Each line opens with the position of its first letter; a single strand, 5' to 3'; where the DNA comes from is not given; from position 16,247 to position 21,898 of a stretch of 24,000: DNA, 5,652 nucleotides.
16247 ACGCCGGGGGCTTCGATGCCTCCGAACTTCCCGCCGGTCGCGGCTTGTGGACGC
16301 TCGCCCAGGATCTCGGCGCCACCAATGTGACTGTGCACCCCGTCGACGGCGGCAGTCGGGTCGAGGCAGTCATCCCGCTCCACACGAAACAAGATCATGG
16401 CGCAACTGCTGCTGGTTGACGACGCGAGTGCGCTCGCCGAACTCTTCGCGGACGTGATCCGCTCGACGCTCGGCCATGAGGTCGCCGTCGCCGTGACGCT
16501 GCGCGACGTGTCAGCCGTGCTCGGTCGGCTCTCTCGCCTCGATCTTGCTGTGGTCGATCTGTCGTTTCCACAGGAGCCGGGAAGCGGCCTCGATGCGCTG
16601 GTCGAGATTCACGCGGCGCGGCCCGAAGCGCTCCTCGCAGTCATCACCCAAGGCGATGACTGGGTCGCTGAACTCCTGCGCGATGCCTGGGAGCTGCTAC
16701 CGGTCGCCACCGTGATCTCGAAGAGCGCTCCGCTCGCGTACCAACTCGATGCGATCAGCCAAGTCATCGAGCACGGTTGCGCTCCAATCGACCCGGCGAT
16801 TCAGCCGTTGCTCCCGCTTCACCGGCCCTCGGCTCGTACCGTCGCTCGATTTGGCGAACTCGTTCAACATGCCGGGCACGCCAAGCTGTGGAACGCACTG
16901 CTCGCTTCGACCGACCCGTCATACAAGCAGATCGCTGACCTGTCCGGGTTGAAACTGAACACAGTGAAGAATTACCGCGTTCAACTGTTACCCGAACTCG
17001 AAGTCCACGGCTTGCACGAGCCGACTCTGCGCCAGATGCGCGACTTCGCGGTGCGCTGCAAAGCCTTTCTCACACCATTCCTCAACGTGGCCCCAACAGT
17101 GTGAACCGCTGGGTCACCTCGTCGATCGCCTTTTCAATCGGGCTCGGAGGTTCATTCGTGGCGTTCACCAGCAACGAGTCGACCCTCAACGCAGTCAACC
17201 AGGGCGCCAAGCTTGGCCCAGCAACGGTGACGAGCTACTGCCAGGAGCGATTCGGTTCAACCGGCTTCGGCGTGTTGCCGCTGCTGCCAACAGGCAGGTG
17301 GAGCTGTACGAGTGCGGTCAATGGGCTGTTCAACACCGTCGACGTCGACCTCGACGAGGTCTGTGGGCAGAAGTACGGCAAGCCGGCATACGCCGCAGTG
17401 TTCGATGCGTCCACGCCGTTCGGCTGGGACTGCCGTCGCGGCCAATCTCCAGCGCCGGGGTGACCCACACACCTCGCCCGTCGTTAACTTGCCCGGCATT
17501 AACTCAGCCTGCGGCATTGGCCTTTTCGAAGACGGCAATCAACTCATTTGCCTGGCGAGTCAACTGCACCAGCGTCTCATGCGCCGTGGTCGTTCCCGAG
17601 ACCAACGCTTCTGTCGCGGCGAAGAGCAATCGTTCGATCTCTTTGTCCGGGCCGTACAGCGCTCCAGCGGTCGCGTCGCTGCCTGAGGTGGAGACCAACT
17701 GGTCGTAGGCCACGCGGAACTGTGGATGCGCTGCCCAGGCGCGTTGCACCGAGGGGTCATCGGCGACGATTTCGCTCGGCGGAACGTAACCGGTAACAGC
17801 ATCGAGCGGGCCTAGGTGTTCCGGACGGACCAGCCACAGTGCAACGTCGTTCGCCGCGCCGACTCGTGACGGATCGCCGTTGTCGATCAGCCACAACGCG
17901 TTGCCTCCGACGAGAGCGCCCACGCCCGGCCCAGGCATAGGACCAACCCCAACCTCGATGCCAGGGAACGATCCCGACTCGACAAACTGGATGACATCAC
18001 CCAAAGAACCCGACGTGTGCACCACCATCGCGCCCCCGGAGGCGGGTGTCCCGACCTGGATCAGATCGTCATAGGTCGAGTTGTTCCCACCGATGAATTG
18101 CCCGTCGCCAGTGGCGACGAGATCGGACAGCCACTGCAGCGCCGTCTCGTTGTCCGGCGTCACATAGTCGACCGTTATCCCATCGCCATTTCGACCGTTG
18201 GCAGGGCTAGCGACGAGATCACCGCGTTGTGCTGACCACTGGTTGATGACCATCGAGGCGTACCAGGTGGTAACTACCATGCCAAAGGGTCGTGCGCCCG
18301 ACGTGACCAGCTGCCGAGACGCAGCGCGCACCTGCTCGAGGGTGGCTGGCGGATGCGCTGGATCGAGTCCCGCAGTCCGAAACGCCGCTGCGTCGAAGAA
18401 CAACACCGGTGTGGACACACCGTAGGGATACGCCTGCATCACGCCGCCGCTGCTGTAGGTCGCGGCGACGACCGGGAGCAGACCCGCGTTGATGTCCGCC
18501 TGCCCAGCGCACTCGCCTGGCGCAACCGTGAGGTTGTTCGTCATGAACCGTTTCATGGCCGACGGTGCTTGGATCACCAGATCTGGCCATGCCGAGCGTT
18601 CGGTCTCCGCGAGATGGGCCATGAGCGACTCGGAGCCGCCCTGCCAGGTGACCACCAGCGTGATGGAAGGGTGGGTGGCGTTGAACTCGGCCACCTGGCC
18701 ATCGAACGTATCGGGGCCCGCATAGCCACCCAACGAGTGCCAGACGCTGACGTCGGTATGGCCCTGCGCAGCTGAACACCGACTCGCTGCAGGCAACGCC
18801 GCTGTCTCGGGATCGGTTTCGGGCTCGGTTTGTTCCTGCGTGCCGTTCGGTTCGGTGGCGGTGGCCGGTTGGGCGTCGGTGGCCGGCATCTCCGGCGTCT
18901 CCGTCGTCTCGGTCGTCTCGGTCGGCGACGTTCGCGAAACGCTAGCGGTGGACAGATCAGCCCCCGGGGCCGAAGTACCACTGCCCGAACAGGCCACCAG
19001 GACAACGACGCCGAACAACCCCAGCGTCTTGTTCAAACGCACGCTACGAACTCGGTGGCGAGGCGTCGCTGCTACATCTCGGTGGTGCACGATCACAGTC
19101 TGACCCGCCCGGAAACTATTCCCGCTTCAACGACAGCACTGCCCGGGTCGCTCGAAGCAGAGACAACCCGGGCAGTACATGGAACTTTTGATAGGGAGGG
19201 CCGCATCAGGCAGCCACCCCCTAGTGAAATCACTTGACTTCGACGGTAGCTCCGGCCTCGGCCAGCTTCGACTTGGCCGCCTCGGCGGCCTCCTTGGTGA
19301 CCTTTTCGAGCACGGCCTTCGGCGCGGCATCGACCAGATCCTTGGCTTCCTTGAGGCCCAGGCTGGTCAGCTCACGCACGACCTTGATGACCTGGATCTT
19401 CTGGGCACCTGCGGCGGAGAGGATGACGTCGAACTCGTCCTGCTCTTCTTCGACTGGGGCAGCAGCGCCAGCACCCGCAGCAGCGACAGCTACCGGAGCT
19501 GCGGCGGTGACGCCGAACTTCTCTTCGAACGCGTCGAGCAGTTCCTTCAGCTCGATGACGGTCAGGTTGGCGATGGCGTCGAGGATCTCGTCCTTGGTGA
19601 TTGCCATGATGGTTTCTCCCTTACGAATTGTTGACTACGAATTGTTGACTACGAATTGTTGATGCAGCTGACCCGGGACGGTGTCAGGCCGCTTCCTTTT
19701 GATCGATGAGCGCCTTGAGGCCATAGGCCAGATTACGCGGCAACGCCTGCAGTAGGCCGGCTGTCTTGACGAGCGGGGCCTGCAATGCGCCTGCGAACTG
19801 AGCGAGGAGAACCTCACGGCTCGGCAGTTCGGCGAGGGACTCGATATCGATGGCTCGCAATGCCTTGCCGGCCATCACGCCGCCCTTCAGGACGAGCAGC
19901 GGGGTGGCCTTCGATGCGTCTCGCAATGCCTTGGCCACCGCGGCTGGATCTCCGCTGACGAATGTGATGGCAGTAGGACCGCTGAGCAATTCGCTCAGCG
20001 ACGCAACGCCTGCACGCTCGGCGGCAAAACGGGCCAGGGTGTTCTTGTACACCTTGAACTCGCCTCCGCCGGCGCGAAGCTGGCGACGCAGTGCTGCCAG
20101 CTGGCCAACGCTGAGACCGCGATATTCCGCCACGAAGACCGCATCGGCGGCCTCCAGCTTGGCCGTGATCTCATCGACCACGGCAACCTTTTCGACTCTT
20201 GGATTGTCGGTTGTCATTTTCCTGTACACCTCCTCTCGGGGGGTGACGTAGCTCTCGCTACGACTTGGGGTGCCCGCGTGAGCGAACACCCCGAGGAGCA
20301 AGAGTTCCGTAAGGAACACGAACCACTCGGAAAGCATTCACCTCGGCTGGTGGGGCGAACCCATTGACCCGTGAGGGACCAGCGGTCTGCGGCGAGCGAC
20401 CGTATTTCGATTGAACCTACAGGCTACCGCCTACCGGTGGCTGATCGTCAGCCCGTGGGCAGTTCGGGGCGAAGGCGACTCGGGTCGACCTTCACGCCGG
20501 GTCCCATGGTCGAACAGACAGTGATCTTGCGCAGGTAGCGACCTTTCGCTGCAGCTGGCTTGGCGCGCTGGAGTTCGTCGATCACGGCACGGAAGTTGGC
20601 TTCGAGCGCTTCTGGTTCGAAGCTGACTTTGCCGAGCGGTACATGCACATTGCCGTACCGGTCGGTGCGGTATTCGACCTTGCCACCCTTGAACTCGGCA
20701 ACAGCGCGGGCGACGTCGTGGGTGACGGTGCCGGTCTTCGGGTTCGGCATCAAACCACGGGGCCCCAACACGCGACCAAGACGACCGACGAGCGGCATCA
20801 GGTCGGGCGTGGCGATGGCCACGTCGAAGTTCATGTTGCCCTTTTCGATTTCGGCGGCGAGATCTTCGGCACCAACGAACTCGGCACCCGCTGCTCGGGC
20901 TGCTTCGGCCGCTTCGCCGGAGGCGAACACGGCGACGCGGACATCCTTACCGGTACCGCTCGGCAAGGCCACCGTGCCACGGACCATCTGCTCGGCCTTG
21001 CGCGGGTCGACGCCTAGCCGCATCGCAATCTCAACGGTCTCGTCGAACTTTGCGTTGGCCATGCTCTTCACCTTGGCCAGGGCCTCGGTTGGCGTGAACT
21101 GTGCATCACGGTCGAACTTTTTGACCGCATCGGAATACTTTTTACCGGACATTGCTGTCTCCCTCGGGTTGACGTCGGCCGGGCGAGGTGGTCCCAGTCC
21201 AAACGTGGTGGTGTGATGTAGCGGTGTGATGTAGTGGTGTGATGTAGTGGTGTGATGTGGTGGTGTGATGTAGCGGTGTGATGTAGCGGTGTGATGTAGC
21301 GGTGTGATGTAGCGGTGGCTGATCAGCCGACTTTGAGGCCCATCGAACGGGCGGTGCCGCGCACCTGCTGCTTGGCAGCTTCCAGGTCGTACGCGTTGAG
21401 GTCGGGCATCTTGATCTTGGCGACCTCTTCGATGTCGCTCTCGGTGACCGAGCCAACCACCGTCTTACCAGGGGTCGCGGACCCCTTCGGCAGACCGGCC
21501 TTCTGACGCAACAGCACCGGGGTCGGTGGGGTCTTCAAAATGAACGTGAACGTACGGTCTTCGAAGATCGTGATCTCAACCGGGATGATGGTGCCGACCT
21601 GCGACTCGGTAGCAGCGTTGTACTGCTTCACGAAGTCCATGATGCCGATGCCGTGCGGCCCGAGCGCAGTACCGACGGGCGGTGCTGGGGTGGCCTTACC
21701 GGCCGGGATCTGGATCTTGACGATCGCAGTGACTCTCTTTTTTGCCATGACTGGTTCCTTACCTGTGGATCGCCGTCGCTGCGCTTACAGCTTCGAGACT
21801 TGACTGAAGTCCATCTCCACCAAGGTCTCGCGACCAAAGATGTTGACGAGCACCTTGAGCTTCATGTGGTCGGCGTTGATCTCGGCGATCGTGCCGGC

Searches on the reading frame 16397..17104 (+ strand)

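Call 23: search_protein_families(library=pfam, proteins=[window:16397-17104:+])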
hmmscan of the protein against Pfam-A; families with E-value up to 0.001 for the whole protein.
window:16397-17104:+ (235 aa): 1 family
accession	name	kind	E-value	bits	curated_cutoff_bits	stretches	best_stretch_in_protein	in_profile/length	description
PF00072.30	Response_reg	-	1.9e-05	25.2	30.2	1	5-87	2-80/111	Response regulator receiver domain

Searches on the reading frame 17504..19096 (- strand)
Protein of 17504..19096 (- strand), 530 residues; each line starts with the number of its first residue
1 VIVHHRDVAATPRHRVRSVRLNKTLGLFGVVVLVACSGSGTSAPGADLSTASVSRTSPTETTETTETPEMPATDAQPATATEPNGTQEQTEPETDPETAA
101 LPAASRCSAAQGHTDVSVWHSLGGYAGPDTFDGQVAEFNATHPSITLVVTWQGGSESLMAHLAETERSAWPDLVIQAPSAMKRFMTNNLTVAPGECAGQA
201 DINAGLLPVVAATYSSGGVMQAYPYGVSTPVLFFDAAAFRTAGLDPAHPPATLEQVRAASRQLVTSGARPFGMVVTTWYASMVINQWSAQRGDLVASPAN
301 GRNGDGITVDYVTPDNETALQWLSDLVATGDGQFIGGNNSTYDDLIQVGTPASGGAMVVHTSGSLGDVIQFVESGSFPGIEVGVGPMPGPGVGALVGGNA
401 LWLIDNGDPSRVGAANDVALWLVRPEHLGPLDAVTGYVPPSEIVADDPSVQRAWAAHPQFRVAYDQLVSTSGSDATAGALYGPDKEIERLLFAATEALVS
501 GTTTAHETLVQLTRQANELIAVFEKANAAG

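Call 23: search_protein_families(library=pfam, proteins=[window:17504-19096:-])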
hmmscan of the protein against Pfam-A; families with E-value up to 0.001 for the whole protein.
window:17504-19096:- (530 aa): 2 families
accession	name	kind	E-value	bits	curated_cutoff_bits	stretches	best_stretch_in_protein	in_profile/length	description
PF13416.11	SBP_bac_8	-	6.2e-17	62.7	27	1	135-456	3-277/279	Bacterial extracellular solute-binding protein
PF01547.30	SBP_bac_1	-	2.7e-09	37.9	26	1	129-403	6-283/307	Bacterial extracellular solute-binding protein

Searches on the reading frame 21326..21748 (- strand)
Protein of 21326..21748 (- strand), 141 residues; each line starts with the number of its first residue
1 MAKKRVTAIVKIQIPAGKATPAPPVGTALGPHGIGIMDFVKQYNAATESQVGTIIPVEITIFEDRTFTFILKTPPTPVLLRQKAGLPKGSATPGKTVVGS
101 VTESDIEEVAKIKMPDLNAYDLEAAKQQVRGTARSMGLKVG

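Call 36: find_encoding_contigs(protein=window:21326-21748:-, flank=10000, max_places=10)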
Protein window:21326-21748:- (141 aa): 3 contigs read that carry it; 3 places shown.
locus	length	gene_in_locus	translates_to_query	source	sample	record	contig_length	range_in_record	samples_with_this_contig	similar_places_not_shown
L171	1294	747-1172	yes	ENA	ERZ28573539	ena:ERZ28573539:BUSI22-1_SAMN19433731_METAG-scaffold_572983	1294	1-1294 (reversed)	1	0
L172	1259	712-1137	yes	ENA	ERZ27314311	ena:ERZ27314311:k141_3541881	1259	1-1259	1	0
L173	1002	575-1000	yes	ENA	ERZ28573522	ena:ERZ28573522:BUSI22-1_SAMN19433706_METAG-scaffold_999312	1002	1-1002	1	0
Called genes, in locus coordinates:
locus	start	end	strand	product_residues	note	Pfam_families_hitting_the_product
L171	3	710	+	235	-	?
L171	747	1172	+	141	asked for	PF03946:Ribosomal_L11_N, PF00298:Ribosomal_L11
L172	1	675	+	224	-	?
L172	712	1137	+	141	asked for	PF03946:Ribosomal_L11_N, PF00298:Ribosomal_L11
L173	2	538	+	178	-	?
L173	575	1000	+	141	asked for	PF03946:Ribosomal_L11_N, PF00298:Ribosomal_L11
